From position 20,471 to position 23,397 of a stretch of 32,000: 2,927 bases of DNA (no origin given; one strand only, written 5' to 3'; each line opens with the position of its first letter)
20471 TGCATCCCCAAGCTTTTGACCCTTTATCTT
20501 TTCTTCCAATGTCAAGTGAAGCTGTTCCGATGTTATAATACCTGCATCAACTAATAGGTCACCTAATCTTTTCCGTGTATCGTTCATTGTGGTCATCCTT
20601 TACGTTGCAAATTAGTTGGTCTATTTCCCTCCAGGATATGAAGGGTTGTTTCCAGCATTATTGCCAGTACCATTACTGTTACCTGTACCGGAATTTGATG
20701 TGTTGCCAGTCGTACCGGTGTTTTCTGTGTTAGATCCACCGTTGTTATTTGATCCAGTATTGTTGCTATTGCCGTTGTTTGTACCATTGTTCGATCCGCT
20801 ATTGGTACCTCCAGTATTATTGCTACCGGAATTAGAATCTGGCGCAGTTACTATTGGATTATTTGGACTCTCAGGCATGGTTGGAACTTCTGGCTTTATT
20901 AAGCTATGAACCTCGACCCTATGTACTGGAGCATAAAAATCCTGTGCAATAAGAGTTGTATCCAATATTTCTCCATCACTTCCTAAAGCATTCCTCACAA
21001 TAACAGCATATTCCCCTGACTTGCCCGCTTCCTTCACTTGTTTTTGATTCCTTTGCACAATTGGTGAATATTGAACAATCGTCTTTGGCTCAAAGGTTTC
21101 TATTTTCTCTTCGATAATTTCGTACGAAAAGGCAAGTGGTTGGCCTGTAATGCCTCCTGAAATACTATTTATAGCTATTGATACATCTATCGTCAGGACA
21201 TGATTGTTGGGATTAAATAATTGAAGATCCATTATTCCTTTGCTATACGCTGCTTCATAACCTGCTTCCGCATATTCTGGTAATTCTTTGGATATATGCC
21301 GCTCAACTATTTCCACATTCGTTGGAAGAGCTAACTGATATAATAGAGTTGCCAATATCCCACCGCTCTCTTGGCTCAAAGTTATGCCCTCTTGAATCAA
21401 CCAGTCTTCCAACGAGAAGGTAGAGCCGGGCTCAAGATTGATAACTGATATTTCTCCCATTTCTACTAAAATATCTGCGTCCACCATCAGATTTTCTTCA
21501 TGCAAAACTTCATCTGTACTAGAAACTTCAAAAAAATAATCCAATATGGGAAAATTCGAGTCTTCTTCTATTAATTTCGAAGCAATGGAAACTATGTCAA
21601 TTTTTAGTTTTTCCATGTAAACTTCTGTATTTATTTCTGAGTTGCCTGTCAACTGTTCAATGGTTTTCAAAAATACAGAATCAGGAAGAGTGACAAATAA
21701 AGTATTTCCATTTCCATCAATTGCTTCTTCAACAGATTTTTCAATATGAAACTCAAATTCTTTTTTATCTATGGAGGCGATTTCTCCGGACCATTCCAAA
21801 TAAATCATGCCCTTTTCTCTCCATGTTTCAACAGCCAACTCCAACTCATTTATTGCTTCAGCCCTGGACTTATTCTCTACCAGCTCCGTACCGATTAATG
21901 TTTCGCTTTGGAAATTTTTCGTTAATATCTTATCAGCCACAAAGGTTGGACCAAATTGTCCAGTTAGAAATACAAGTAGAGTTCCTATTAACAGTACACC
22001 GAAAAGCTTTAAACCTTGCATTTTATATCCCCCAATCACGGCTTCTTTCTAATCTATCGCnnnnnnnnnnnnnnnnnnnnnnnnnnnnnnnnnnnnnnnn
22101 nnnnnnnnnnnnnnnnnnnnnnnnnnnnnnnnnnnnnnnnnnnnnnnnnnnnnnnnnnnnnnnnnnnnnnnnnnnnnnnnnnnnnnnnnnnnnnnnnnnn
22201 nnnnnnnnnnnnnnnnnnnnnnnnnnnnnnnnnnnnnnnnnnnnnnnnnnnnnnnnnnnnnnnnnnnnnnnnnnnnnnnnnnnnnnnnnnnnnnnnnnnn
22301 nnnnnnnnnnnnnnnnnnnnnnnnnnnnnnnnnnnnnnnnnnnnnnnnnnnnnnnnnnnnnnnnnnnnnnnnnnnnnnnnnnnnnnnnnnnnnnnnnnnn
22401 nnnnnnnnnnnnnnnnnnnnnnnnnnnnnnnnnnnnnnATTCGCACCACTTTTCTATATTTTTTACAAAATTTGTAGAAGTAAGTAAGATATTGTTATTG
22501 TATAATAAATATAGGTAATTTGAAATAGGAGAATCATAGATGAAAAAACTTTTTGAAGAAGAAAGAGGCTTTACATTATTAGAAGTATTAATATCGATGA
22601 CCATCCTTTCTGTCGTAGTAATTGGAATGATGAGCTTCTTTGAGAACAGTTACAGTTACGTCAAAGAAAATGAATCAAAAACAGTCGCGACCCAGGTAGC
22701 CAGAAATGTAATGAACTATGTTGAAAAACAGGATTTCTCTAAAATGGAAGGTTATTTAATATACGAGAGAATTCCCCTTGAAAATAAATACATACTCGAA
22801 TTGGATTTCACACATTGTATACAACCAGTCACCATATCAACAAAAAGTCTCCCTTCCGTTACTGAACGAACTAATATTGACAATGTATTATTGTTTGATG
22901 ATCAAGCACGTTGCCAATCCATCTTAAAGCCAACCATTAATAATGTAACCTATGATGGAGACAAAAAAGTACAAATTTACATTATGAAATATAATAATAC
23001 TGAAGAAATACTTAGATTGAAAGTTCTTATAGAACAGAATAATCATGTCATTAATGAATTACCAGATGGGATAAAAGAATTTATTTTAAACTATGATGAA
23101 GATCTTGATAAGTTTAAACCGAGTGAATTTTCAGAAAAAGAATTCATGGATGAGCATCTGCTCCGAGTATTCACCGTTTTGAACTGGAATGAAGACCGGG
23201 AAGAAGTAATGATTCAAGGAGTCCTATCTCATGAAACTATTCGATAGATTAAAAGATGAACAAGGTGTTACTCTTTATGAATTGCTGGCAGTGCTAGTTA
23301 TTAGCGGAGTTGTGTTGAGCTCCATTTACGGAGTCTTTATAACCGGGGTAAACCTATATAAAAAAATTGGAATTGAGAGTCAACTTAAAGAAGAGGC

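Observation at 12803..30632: Complete retractile type IV pilus locus with cell-wall, tip-adhesin and c-di-GMP modules at the comC locus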

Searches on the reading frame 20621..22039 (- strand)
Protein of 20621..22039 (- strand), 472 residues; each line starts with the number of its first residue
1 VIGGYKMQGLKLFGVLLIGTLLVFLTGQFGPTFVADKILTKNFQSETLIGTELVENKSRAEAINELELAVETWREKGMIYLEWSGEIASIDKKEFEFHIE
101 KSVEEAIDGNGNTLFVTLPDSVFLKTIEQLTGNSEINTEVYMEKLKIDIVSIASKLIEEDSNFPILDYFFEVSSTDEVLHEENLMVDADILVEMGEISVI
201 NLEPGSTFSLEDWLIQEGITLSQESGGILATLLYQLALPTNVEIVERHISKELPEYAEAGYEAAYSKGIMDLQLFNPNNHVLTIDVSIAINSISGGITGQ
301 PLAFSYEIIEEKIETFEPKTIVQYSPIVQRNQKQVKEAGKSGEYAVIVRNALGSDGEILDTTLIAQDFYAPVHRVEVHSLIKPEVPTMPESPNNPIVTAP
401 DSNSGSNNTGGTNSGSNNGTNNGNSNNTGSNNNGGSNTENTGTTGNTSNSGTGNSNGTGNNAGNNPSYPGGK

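Call 4: search_protein_families(library=pfam, proteins=[window:20621-22039:-], max_evalue=0.01)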
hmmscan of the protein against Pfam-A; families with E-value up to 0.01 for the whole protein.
window:20621-22039:- (472 aa): 2 families
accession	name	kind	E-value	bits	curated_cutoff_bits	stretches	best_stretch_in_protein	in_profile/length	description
PF04294.18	VanW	-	3e-08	33.7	27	1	215-294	45-126/130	VanW like protein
PF07501.17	G5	-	0.0064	17.2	23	0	311-375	5-69/75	G5 domain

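Call 31: find_homologous_proteins(query=window:20621-22021:-, max_evalue=0.00001)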
Query window:20621-22021:- (466 aa): 16 proteins with E <= 0.00001 among 8000 candidates.
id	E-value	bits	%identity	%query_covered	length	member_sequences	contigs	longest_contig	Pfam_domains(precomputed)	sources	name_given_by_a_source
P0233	0.0e+0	1011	100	100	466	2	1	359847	PF04294.19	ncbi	ncbi:MAG: VanW family protein [Bacillota bacterium]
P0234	8.3e-174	597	64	85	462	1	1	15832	PF04294.19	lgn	-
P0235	1.5e-173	596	63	90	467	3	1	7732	PF04294.19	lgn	-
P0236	1.4e-92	329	40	86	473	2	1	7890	-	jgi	-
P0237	6.4e-92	327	41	86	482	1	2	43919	-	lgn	-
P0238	1.3e-88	316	40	83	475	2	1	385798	-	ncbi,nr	ncbi:MAG: hypothetical protein U9Q88_13585 [Bacillota bacterium]|nr:hypothetical protein [Bacillota 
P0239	7.8e-85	303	40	83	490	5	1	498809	PF04294.19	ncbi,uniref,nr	ncbi:hypothetical protein FZC74_10080 [Sutcliffiella horikoshii]|uniref:G5 domain-containing protein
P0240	3.1e-83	298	39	86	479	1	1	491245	-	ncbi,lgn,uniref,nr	ncbi:hypothetical protein JOC95_002318 [Bacillus tianshenii]|uniref:G5 domain-containing protein n=1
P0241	3.8e-83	298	39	82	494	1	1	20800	PF04294.19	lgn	-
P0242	4.2e-80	288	39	88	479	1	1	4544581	-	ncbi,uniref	ncbi:hypothetical protein ABN702_03520 [Bacillus haimaensis]|uniref:hypothetical protein n=1 Tax=Bac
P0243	8.6e-73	264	36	100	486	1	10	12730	-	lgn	-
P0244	1.0e-71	260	36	87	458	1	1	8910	-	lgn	-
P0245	4.4e-67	245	41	57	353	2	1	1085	-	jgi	jgi:hypothetical protein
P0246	2.0e-49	187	34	81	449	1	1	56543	PF07501.18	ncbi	-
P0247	1.0e-41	161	31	77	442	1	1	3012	PF04294.19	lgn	-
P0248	2.8e-40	157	31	93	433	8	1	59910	PF04294.19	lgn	-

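Call 36: search_protein_families(library=ncbifam, proteins=[window:20621-22039:-], max_evalue=0.01)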
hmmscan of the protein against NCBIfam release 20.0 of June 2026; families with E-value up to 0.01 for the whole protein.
window:20621-22039:- (472 aa): 2 families
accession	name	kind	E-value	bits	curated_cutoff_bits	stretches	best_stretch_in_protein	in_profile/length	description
NF033128.2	vanW-gen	equivalog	4.7e-07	29.7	365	1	222-337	120-243/271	glycopeptide resistance accessory protein VanW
NF033123.1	vanW-G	exception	0.0014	18.4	600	1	227-343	125-248/273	glycopeptide resistance accessory protein VanW-G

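Call 43: search_solved_structures(query=A4, max_evalue=1, show_alignments=2)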
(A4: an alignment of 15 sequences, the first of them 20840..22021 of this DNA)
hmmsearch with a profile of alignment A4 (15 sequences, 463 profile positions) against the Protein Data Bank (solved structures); distinct sequences matched with E-value up to 1: 5.
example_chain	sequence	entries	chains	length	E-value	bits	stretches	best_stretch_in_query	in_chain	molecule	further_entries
3nrk_A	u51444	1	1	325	0.2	13.3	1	124-199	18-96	LIC12922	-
5gwt_A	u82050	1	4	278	0.3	12.7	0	87-162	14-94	4-hydroxyisolecuine dehydrogenase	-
5gwr_A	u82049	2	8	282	0.35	12.5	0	85-162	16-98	4-hydroxyisolecuine dehydrogenase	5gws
6qk7_A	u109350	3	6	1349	0.36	12.5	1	83-137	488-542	Elongator complex protein 1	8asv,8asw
4fzq_A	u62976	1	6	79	0.48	12.1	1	312-365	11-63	Uncharacterized protein conserved in bacteria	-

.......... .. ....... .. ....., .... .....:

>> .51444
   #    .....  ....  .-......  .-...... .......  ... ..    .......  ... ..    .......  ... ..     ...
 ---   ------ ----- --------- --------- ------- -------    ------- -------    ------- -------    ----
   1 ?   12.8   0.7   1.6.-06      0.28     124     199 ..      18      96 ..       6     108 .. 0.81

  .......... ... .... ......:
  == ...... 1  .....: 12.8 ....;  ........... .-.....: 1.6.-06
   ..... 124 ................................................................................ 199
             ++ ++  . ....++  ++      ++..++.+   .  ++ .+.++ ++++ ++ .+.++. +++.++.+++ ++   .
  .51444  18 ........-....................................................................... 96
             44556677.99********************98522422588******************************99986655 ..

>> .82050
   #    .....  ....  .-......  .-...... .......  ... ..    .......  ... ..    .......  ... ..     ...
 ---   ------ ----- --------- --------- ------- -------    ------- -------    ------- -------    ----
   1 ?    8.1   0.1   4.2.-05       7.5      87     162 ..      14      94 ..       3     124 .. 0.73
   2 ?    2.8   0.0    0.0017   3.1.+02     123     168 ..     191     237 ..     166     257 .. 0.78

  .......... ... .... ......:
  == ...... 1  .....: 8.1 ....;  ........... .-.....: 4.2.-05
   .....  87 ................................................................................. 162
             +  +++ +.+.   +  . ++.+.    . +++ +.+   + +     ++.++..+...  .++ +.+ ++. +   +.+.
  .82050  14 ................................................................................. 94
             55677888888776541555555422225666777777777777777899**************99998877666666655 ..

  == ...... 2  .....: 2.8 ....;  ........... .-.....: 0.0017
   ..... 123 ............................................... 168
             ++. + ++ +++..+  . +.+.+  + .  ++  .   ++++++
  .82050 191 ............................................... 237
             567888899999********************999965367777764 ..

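Call 47: predict_structure(alignment_id=A4)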
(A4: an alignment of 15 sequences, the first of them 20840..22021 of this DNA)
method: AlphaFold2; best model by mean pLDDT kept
length: 394 residues; sequences in the alignment: 15
mean_pLDDT: 84.6   pTM: 0.53
mean pLDDT of the five models: 84.6, 81.0, 80.2, 80.0, 76.4
residues with pLDDT >= 90: 201; 70-90: 139; 50-70: 28; < 50: 26
segments of 3 or more residues with pLDDT < 50: 23-33, 382-394
pLDDT, mean of each block of 10 residues (from residue 1): 71 68 44 66 87 91 93 88 93 91 86 91 78 80 92 88 63 93 86 92 96 93 97 94 89 92 95 92 93 89 93 91 85 91 88 90 93 73 44 35
secondary structure, 60 per line:
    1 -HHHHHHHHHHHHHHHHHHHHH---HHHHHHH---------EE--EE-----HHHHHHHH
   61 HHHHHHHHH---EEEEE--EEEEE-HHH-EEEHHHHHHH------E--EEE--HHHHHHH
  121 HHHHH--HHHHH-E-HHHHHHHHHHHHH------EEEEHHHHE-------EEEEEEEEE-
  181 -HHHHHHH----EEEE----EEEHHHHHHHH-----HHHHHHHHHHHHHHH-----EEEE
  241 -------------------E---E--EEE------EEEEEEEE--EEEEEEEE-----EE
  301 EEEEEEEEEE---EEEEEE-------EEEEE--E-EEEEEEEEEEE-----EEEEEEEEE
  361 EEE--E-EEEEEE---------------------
elements in order: H2-22 H26-32 H53-69 E73-77 E80-84 E90-92 H93-99 E109-111 H114-125 H128-132 H136-148 E155-158 H159-162 E171-179 H182-188 E193-196 E201-203 H204-211 H217-231 E237-240 E267-269 E276-283 E286-293 E299-310 E314-319 E327-331 E336-346 E352-363 E368-373

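Call 49: search_protein_representatives(alignment_id=A4)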
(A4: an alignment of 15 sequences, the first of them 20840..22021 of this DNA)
Query: 15 sequences, 463 profile positions. Proteins with E-value up to 0.001 (for the whole library): 2008; up to 1e-10: 751; up to 1e-30: 413. The best 150 are listed.
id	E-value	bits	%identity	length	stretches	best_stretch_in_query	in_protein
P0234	4.5e-181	618.8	-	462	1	1-459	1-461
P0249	1.5e-175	600.6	-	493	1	1-444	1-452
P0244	1.5e-170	584.1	-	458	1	1-463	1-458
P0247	3.7e-157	540.0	-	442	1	1-438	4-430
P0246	2.0e-155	534.3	-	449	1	2-453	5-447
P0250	1.9e-115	402.5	-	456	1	1-458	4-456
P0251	3.9e-115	401.4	-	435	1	1-438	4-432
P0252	6.8e-115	400.6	-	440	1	1-431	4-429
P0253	1.2e-113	396.6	-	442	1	3-410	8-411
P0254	2.0e-112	392.5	-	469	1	2-455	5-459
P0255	5.2e-112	391.2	-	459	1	1-437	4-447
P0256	1.3e-111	389.8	-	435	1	6-433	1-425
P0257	8.2e-111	387.2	-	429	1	1-417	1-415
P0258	8.7e-111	387.1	-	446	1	3-438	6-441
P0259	4.9e-110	384.6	-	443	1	4-438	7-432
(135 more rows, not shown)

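Call 57: fold_search(model_id=the predicted structure, library=pdb)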
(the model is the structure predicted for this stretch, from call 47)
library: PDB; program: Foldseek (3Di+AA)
matches with E <= 10: 343; with E <= 0.001: 19
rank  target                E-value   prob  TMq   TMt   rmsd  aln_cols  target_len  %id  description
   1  8deo_B                1.6e-06  1.00  0.15  0.13  15.6       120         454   12  Structure of AAP A domain and B-repeats (residues 351-813) from Staphylococcus epidermidis (released 2023-05-03)
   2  4fzq_B                1.8e-06  1.00  0.15  0.57   4.4        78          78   17  Crystal structure of HP0197-G5 (released 2012-12-05)
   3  8deo_A                1.2e-05  1.00  0.17  0.15  15.3       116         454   10  Structure of AAP A domain and B-repeats (residues 351-813) from Staphylococcus epidermidis (released 2023-05-03)
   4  4fzq_D                1.7e-05  1.00  0.15  0.59   3.9        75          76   17  Crystal structure of HP0197-G5 (released 2012-12-05)
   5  4fzq_A                2.7e-05  1.00  0.16  0.61   3.9        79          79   16  Crystal structure of HP0197-G5 (released 2012-12-05)
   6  4fum                  3.2e-05  0.99  0.16  0.28  45.6       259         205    7  Structural basis for Zn2+-dependent intercellular adhesion in staphylococcal biofilms (released 2013-01-16)
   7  3tiq_B                6.1e-05  1.00  0.16  0.28   6.2        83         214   14  Crystal structure of Staphylococcus aureus SasG G51-E-G52 module (released 2012-04-18)
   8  4fun                  1.0e-04  1.00  0.15  0.27   3.5        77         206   13  Structural basis for Zn2+-dependent intercellular adhesion in staphylococcal biofilms (released 2013-01-16)
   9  3tiq_A                1.6e-04  1.00  0.15  0.27   3.9        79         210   15  Crystal structure of Staphylococcus aureus SasG G51-E-G52 module (released 2012-04-18)
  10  4wve_A                1.7e-04  1.00  0.16  0.27   6.0        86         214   13  Crystal structure of the Staphylococcus aureus SasG G52-E2-G53 module (released 2015-06-03)
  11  6oh1_MODEL_1_A        2.1e-04  1.00  0.17  0.66   6.1        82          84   21  IgA1 Protease G5 domain structure (released 2020-02-26)
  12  3tip                  2.2e-04  1.00  0.16  0.40   3.2        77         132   14  Crystal structure of Staphylococcus aureus SasG E-G52 module (released 2012-04-18)
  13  5dbl                  2.5e-04  1.00  0.16  0.43   3.0        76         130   13  Crystal structure of the Staphylococcus aureus SasG E1-G52 Y625W mutant (released 2016-09-28)
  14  4fuo                  2.7e-04  0.97  0.15  0.27  44.4       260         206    8  Structural basis for Zn2+-dependent intercellular adhesion in staphylococcal biofilms (released 2013-01-16)
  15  4fup_B                2.8e-04  1.00  0.15  0.29   3.3        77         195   13  Structural basis for Zn2+-dependent intercellular adhesion in staphylococcal biofilms (released 2013-01-16)
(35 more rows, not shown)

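Call 64: find_encoding_contigs(protein=P0233, flank=10000, max_places=3)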
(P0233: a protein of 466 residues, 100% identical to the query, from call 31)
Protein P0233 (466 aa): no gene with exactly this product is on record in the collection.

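Call 90: find_encoding_contigs(protein=P0248, flank=8000, max_places=1)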
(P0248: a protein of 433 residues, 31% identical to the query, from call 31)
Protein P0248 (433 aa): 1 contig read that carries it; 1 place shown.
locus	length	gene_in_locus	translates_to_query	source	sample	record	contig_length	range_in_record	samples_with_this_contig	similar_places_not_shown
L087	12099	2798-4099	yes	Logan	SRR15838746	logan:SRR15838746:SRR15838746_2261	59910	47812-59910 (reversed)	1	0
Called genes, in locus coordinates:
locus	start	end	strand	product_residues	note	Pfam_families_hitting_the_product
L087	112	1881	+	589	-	-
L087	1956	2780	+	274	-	PF05239:PRC (weak)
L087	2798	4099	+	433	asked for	PF04294:VanW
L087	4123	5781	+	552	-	PF05157:MshEN, PF00437:T2SSE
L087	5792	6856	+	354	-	PF00437:T2SSE, PF13191:AAA_16 (faint), PF13604:AAA_30 (faint)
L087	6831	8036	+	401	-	PF28597:T2SSF_N, PF00482:T2SSF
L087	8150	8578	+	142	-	PF07963:N_methyl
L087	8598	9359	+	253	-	PF06750:A24_N_bact, PF01478:Peptidase_A24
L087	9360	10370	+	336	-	PF11104:PilM_2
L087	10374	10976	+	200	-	PF05137:PilN (weak)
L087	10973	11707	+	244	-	PF04612:T2SSM (weak)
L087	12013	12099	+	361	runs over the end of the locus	-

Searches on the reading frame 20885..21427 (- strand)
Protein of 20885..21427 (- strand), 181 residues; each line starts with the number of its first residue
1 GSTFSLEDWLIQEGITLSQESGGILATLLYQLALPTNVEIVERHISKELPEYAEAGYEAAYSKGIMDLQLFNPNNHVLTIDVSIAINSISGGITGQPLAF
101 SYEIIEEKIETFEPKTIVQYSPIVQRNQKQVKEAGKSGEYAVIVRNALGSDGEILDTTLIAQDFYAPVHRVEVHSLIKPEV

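Call 56: search_dna_similar(query=window:20885-21427:-, collection=plasmids, mode=protein, max_evalue=1, max_rows=15)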
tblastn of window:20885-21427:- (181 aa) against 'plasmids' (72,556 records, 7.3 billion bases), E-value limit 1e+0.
No match.

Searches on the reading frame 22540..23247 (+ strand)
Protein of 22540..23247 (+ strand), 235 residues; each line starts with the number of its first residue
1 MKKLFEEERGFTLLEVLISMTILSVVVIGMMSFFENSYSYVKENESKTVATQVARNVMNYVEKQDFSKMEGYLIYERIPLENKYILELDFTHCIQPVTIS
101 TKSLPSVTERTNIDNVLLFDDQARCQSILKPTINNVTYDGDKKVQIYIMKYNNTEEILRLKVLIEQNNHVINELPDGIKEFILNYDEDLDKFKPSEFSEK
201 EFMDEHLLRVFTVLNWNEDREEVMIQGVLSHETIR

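Call 5: search_protein_families(library=pfam, proteins=[window:22540-23247:+], max_evalue=0.01)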
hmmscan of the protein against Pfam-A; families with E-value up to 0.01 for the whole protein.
window:22540-23247:+ (235 aa): 1 family
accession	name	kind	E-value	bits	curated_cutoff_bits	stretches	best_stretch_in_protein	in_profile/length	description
PF07963.17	N_methyl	-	2.7e-07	30.3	21.2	1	8-30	4-26/27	Prokaryotic N-terminal methylation motif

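Call 36: search_protein_families(library=ncbifam, proteins=[window:22540-23247:+], max_evalue=0.01)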
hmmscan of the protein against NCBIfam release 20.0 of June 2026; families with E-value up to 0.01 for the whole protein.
window:22540-23247:+ (235 aa): 13 families
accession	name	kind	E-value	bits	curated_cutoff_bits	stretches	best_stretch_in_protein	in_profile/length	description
TIGR02523.1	type_IV_pilV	equivalog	1.4e-10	41.8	52.2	1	9-61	2-54/139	type IV pilus modification protein PilV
TIGR02599.1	TIGR02599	subfamily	2.4e-07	30.4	256.5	1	10-73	1-65/361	Verru_Chthon cassette protein C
TIGR01707.1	gspI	equivalog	2.9e-07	30.9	44.35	1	10-61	1-52/101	type II secretion system minor pseudopilin GspI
NF041013.1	T4P_ComGE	equivalog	3.8e-07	30.1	49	1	9-59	4-54/83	competence type IV pilus minor pilin ComGE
NF007848.0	PRK10557.1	equivalog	1.7e-06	27.5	120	1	6-64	8-66/192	prepilin peptidase-dependent protein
TIGR02532.1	IV_pilin_GFxxxE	domain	1.1e-05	25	16.3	1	9-28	2-21/24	prepilin-type N-terminal cleavage/methylation domain-containing protein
NF038304.1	EPS_HpsC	equivalog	3.3e-05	23.6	200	1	4-136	16-128/318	hormogonium polysaccharide secretion pseudopilin HpsC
NF041002.1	pilin_ComGF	equivalog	4.5e-05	23.7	80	1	8-46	1-41/139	competence type IV pilus minor pilin ComGF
NF040982.1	ComGD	equivalog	0.0002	21.8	70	1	8-44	1-37/139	competence type IV pilus minor pilin ComGD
NF040999.1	pilin_ComGC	equivalog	0.0007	19.7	75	1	9-61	2-54/84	competence type IV pilus major pilin ComGC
NF007800.0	PRK10506.1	equivalog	0.0011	18.9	158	1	3-32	3-33/163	prepilin peptidase-dependent protein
NF047828.1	T3SSXpsI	equivalog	0.0037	17.3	150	0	9-62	2-55/132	type II secretion system protein XpsI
TIGR01708.2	typeII_sec_gspH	equivalog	0.008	16.2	80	0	8-33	1-25/169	type II secretion system minor pseudopilin GspH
